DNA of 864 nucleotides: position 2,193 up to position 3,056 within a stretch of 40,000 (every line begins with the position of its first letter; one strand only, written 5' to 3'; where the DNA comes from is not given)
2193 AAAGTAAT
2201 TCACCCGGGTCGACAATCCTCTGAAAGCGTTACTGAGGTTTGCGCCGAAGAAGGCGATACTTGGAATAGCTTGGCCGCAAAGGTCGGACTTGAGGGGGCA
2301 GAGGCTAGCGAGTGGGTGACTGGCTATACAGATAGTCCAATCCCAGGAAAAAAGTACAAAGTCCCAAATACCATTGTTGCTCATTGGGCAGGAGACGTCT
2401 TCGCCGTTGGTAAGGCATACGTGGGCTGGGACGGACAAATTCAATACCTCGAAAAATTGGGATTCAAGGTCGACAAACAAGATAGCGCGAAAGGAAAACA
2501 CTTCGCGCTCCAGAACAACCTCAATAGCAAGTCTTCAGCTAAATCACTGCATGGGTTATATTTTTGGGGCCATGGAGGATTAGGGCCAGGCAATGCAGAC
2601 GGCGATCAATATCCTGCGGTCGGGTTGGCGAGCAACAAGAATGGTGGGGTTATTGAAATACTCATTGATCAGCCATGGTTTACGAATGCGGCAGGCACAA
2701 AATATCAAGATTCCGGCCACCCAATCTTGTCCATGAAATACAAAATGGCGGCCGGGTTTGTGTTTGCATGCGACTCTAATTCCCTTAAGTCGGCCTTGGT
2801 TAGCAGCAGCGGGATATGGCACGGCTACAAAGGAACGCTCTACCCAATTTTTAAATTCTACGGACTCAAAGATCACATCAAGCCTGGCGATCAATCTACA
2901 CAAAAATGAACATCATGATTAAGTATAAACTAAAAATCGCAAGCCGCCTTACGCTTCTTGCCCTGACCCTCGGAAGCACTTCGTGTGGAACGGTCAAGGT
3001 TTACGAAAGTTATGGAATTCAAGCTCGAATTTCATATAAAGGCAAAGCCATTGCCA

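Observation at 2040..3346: Low-GC RHS toxin tip (LysM-like plus caspase-like His/Cys pattern) coupled to a lipoprotein immunity candidate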

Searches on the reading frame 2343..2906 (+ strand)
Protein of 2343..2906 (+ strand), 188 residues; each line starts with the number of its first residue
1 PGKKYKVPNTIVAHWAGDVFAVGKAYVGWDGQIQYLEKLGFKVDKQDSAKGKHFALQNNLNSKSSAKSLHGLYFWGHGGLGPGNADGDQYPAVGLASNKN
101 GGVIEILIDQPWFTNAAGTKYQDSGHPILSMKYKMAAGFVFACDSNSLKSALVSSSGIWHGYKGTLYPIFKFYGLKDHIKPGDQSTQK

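Call 39: search_solved_structures(query=A5, max_evalue=10, show_alignments=4)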
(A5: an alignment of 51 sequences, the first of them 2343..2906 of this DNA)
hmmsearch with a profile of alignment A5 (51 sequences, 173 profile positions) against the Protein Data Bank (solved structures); distinct sequences matched with E-value up to 10: 5.
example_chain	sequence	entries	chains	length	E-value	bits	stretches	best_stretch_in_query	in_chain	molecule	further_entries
3ma9_A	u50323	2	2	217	0.11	15.1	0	32-80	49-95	Transmembrane glycoprotein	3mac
2cmr_A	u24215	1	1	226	0.14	14.9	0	32-80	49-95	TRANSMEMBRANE GLYCOPROTEIN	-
2xra_A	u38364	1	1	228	0.14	14.8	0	32-80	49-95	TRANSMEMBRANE PROTEIN GP41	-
3unv_A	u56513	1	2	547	1.4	11.6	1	111-169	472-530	AdmH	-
3tqo_A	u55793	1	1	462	1.5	11.5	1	28-66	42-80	Cysteinyl-tRNA synthetase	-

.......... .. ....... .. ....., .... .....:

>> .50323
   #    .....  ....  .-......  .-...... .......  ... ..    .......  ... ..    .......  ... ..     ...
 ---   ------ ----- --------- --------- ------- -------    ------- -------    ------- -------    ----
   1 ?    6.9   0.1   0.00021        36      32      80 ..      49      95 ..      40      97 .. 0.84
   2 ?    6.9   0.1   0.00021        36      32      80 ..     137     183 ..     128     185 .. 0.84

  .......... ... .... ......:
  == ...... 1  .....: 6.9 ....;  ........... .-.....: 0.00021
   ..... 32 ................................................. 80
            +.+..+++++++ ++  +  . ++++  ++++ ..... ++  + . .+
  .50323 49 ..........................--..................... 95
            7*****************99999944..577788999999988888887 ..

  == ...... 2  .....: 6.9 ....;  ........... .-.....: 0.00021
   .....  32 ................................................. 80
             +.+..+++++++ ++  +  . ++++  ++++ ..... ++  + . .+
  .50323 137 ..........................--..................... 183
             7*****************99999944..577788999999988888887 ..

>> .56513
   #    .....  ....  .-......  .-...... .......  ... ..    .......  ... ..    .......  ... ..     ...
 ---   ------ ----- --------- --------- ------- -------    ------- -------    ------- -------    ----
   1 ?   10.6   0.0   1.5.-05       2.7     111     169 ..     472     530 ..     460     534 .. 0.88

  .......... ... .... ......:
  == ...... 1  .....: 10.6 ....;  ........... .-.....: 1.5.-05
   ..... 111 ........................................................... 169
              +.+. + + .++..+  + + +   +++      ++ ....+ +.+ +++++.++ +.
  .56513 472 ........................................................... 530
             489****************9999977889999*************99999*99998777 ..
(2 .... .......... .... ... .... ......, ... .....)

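Call 45: predict_structure(alignment_id=A5)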
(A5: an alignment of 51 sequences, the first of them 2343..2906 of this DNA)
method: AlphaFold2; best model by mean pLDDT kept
length: 188 residues; sequences in the alignment: 51
mean_pLDDT: 91.8   pTM: 0.89
mean pLDDT of the five models: 91.8, 89.9, 89.1, 88.1, 87.3
residues with pLDDT >= 90: 138; 70-90: 41; 50-70: 7; < 50: 2
segments of 3 or more residues with pLDDT < 50: none
pLDDT, mean of each block of 10 residues (from residue 1): 88 94 94 98 97 97 98 92 61 90 91 84 90 98 96 98 91 95 94
secondary structure, 60 per line:
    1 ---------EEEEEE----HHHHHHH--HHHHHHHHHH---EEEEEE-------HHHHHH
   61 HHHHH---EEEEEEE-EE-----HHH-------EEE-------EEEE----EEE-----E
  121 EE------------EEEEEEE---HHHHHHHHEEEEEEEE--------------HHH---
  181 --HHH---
elements in order: E10-15 H20-26 H29-38 E42-47 H55-65 E69-75 E94-96 E104-107 E112-114 E120-122 E135-141 H145-152 E153-160
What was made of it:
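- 2370..2906 (+): Alpha/beta catalytic-type domain (tip residues 71-249) with five main strands. It has a long insert between His and Cys that is specific to the window's subclade. Domain-only model: pLDDT 91.8, pTM 0.89 (call 45).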

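Call 47: fold_search(model_id=the predicted structure, library=pdb)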
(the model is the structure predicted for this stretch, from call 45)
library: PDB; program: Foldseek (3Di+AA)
matches with E <= 10: 974; with E <= 0.001: 0
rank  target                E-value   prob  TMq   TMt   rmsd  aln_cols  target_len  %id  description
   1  1y7p_A                1.2e-01  0.47  0.23  0.21   5.2        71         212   10  1.9 A Crystal Structure of a Protein of Unknown Function AF1403 from Archaeoglobus fulgidus, Probable Metabolic Regula (released 2005-02-01)
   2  6pi5_C                1.4e-01  0.57  0.25  0.16   4.5        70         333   17  The evolving story of AtzT, a periplasmic binding protein (released 2019-11-13)
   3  6pi5_D                1.6e-01  0.51  0.25  0.16   4.5        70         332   17  The evolving story of AtzT, a periplasmic binding protein (released 2019-11-13)
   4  1y7p_B                1.6e-01  0.38  0.23  0.21   5.2        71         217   10  1.9 A Crystal Structure of a Protein of Unknown Function AF1403 from Archaeoglobus fulgidus, Probable Metabolic Regula (released 2005-02-01)
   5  6pii_A                1.8e-01  0.47  0.25  0.16   4.7        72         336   17  The evolving story of AtzT, a periplasmic binding protein (released 2019-11-13)
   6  8wra                  1.8e-01  0.44  0.39  0.31  11.8       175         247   14  The Crystal Structure of CASP1 from Biortus (released 2023-11-15)
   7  1sc1_A                1.8e-01  0.38  0.35  0.39   9.6       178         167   12  Crystal structure of an active-site ligand-free form of the human caspase-1 C285A mutant (released 2004-08-10)
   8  2wdp_C                2.2e-01  0.57  0.28  0.24   5.7        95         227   19  Crystal Structure of Ligand Free Human Caspase-6 (released 2009-10-27)
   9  6pi5_A                2.2e-01  0.44  0.25  0.16   4.5        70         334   17  The evolving story of AtzT, a periplasmic binding protein (released 2019-11-13)
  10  3e4c_B                2.2e-01  0.25  0.33  0.25  15.6       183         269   12  Procaspase-1 zymogen domain crystal structure (released 2008-12-30)
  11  2wdp_D                2.5e-01  0.47  0.27  0.23   5.8        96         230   18  Crystal Structure of Ligand Free Human Caspase-6 (released 2009-10-27)
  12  8ron_D                2.5e-01  0.21  0.31  0.15  10.8       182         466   14  Crystal structure of human FAD synthase, isoform 2 (released 2024-04-10)
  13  6kmu_E                2.7e-01  0.23  0.34  0.37  11.0       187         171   13  P22/P10 complex of caspase-11 mutant C254A (released 2020-03-11)
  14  8spb_A                2.8e-01  0.44  0.38  0.42   8.9       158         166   17  Caspase-4/Pro-IL-18 complex (released 2023-11-22)
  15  3iwt_A                2.8e-01  0.35  0.26  0.29   5.7        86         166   15  Structure of hypothetical molybdenum cofactor biosynthesis protein B from Sulfolobus tokodaii (released 2009-09-29)
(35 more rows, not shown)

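Call 48: search_protein_families(library=ncbifam, alignment_id=A5, max_evalue=10)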
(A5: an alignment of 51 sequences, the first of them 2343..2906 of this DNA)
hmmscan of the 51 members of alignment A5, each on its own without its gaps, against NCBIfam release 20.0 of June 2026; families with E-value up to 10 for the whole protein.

A. member 1, window:2343-2906:+ (188 aa): 0 families

B. families by the number of members that match (of 51 scanned): 7 families
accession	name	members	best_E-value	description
TIGR02450.1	TIGR02450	1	0.014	TIGR02450 family Trp-rich protein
NF052408.1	NOVXTKCP_fam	1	0.042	NOVXTKCP family nitrogen cycling protein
TIGR03097.1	PEP_O_lig_1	1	0.089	putative O-glycosylation ligase, exosortase A system-associated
NF007270.0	PRK09723.1-4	1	0.12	putative fimbrial-like adhesin protein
NF011966.0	PRK15438.1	1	0.15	4-phosphoerythronate dehydrogenase PdxB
TIGR04414.1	hepto_Aah_TibC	1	0.18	autotransporter strand-loop-strand O-heptosyltransferase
NF011268.0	PRK14675.1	1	0.2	hypothetical protein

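Call 49: search_protein_families(library=pfam, alignment_id=A5, max_evalue=10)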
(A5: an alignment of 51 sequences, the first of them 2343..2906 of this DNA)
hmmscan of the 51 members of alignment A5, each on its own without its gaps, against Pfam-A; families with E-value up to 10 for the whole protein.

A. member 1, window:2343-2906:+ (188 aa): 1 family
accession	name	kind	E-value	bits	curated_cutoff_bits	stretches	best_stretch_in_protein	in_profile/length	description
PF03969.22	AFG1_ATPase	-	0.37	10.1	27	1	33-81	26-73/361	AFG1-like ATPase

B. families by the number of members that match (of 51 scanned): 11 families
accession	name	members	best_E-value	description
PF18579.7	Raf1_HTH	3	0.051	Rubisco accumulation factor 1 helix turn helix domain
PF21606.3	BgaA-like_CBM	1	0.0099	Beta-galactosidase-like, Galactose-binding domain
PF23983.2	P11_C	1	0.027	Minor capsid protein P11, C-terminal conserved region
PF08127.18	Propeptide_C1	1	0.039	Peptidase family C1 propeptide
PF08887.16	GAD-like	1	0.042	GAD-like domain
PF00656.27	Peptidase_C14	1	0.05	Caspase domain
PF09493.15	DUF2389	1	0.14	Tryptophan-rich protein (DUF2389)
PF02507.20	PSI_PsaF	1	0.19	Photosystem I reaction centre subunit III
PF19331.4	MCCA_BT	1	0.22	Methylcrotonoyl-CoA carboxylase subunit alpha BT domain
PF03969.22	AFG1_ATPase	1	0.37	AFG1-like ATPase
PF03871.20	RNA_pol_Rpb5_N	1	0.39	RNA polymerase Rpb5, N-terminal domain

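Call 50: find_homologous_proteins(query=A5, max_evalue=0.01)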
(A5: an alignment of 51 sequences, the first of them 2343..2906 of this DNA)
Query A5 (51 sequences) (188 aa, profile of the alignment): 64 proteins with E <= 0.01 among 3897 candidates.
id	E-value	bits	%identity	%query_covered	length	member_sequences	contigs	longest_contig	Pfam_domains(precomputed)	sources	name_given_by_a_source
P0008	3.4e-57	211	45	98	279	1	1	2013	-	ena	-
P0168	2.3e-56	208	40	98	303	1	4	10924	-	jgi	jgi:hypothetical protein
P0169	3.0e-56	208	44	97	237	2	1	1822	-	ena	-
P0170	3.2e-56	207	39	97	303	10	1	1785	-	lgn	-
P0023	1.6e-55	205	44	97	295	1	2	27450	-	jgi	jgi:hypothetical protein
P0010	1.7e-55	205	43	98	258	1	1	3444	-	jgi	jgi:hypothetical protein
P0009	1.8e-55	205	43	98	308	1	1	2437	-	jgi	jgi:hypothetical protein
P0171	2.0e-55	205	31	100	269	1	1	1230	-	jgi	jgi:hypothetical protein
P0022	6.4e-55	203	44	98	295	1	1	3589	-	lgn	-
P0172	1.6e-54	202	43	98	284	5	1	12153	-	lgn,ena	-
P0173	1.9e-54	202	38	98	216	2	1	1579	-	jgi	jgi:hypothetical protein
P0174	1.9e-54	202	37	98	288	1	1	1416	-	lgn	-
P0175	3.9e-54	201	42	98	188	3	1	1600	-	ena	-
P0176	1.8e-53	198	40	98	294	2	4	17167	-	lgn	-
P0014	2.4e-53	198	43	98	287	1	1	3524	-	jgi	jgi:hypothetical protein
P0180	3.0e-52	195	44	97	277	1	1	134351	-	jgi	jgi:hypothetical protein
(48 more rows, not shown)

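Call 60: fold_search(model_id=the predicted structure, library=viral)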
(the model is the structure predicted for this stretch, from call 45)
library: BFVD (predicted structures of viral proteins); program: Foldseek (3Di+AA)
matches with E <= 10: 359; with E <= 0.001: 0
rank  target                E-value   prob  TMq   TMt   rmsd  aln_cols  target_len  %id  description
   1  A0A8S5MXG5            2.8e-02  0.94  0.43  0.28   6.5       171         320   13  Uncharacterized protein [Myoviridae sp. ctWaE18]
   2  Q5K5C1                9.4e-02  0.25  0.26  0.19   9.7       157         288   11  Executioner caspase [Spodoptera frugiperda ascovirus 1a]
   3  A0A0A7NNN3            1.5e-01  0.69  0.26  0.27   4.4        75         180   12  DNA helicase [Lactobacillus phage LfeInf]
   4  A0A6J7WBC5            2.3e-01  0.33  0.22  0.17   5.1        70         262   10  Uncharacterized protein [uncultured Caudovirales phage]
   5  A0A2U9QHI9            2.5e-01  0.47  0.25  0.22   4.6        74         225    4  Protein OPG061 [Sea otter poxvirus]
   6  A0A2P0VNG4            3.2e-01  0.44  0.26  0.15   4.4        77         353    9  Glycosyltransferase family 1 protein [Tetraselmis virus 1]
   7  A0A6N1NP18            4.0e-01  0.20  0.28  0.21   8.9       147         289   13  Putative ORFan [Tupanvirus deep ocean]
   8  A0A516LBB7            4.3e-01  0.12  0.18  0.14   9.9        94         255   13  (no name in the UniProt tables at hand)
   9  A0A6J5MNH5            4.5e-01  0.16  0.24  0.17  10.0       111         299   18  Uncharacterized protein [uncultured Caudovirales phage]
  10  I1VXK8                5.1e-01  0.25  0.24  0.10   7.0       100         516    8  (no name in the UniProt tables at hand)
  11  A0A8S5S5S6            5.8e-01  0.06  0.19  0.10  16.6       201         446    9  DNA 5'-3' helicase DnaB [Myoviridae sp. ctqEN1]
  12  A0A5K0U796            6.1e-01  0.21  0.25  0.19   5.3        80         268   18  Putative resolvase [Yasminevirus sp. GU-2018]
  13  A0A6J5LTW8            7.8e-01  0.11  0.22  0.16   6.4       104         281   14  Uncharacterized protein [uncultured Caudovirales phage]
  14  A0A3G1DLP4            7.8e-01  0.09  0.20  0.21   5.8        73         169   11  Outer capsid glycoprotein (Fragment) [Rotavirus B]
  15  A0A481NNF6            7.8e-01  0.08  0.17  0.15  11.5       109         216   10  M127L [Myxoma virus]
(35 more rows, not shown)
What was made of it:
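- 2370..2906 (+): Foldseek results in calls 47 and 60.
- Closest known: Legumain/GPI8. Same: Caspases recur in Foldseek lists with near-full-length alignments (calls 47, 60).
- In the viral library an ascovirus executioner caspase ranks 2nd, and metacaspase-like and caspase-domain proteins rank 20th and 23rd (call 60).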

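Call 64: find_encoding_contigs(protein=P0180, flank=8000, max_places=2)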
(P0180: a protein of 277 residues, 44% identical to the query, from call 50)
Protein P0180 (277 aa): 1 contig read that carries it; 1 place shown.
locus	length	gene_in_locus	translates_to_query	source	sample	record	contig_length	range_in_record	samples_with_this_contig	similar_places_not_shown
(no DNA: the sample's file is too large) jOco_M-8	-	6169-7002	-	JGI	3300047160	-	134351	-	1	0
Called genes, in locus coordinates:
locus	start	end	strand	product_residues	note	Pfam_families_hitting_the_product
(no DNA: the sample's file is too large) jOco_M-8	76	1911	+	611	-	PF01527:HTH_Tnp_1, PF13384:HTH_23 (faint), PF13518:HTH_28, PF13565:HTH_32, PF00665:rve, PF13683:rve_3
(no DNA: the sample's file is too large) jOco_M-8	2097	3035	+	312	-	PF00665:rve (weak)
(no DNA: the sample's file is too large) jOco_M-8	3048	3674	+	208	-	-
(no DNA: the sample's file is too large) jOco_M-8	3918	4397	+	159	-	-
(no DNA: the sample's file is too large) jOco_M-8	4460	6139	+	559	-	PF13369:Transglut_core2 (weak)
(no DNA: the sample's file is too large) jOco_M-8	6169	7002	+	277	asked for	-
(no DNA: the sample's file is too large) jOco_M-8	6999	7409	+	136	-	-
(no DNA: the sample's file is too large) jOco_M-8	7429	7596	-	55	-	-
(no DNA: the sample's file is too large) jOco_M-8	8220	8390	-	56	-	-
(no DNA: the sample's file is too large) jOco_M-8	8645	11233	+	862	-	PF17957:Big_7, PF12891:Glyco_hydro_44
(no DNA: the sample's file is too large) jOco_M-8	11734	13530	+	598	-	PF01145:Band_7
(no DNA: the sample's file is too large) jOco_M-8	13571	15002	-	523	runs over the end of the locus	PF04679:DNA_ligase_A_C (weak)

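Call 74: find_related_loci(query=A5, collection=metagenome_contigs, flank=2500)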
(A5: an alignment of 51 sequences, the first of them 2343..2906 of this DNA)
Query A5 (188 aa) in metagenome_contigs; peptide patterns used: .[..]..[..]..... (x = any residue, [..] = any of these).
98 stretches matched a pattern; 59 encode a relative of the query (tblastn E <= 1e-3); 59 distinct loci.
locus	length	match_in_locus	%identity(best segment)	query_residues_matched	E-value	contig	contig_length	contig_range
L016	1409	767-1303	63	7-188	7e-77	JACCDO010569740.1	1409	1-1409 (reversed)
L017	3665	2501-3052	62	2-186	4e-71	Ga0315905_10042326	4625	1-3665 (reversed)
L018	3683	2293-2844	62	2-186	3e-71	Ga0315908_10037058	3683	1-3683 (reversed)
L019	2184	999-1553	61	2-187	2e-70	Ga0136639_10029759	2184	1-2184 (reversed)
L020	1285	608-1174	45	2-188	1e-47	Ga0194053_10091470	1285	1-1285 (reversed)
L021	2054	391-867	42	3-187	3e-39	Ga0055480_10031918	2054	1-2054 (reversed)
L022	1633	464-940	42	3-187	7e-40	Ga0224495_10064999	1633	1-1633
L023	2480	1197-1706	44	3-187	2e-38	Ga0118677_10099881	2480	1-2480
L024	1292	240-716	43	4-187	6e-39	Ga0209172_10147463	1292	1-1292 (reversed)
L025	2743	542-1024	42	3-187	1e-37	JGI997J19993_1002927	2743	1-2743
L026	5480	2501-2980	42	3-187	2e-37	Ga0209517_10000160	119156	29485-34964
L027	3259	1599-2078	41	3-187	1e-36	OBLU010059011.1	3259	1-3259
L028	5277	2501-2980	41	3-187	4e-36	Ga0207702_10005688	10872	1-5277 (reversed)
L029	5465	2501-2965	40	4-187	2e-36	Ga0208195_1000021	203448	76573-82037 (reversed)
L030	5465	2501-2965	40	4-187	2e-36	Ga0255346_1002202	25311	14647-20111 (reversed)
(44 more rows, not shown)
